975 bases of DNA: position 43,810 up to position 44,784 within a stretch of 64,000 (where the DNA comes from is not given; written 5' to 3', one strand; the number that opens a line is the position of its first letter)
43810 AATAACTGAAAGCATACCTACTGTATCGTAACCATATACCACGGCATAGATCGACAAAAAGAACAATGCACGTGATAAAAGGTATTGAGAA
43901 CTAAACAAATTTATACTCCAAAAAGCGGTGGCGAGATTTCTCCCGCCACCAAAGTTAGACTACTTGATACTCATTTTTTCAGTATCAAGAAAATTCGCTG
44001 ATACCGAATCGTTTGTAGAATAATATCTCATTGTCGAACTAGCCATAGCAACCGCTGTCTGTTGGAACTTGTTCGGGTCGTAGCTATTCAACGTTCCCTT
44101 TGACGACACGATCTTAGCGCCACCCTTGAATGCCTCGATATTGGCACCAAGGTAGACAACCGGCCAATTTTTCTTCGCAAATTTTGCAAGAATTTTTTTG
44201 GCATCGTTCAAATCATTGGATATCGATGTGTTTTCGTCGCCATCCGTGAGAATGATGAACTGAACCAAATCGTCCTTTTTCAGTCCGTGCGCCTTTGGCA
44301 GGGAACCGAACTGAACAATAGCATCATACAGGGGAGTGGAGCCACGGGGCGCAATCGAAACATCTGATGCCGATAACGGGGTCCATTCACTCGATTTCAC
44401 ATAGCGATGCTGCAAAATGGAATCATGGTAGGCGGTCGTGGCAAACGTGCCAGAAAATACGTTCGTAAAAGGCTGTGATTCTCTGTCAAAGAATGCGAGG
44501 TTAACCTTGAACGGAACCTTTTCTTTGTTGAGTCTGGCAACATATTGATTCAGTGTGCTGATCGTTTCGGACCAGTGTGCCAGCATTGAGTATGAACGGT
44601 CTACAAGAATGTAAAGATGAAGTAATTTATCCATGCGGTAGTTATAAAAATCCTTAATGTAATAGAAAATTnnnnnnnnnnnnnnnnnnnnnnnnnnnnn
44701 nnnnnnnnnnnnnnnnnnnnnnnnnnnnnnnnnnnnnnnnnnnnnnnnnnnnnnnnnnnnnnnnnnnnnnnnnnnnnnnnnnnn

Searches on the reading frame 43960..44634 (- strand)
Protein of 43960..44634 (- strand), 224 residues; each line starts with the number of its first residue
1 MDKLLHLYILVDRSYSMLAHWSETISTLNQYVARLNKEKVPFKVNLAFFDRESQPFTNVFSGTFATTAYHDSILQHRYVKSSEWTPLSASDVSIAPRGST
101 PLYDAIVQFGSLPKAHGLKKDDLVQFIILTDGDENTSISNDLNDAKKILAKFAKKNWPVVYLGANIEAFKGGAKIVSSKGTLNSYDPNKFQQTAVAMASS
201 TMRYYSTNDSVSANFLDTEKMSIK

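Call 56: search_protein_families(library=phrogs, proteins=[window:43960-44634:-], max_evalue=0.0001)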
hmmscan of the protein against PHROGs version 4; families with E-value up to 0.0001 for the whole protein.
window:43960-44634:- (224 aa): 1 family
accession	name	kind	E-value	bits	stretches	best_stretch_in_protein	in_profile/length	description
phrog_7371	-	unknown function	1.2e-20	75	1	4-218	6-198/204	-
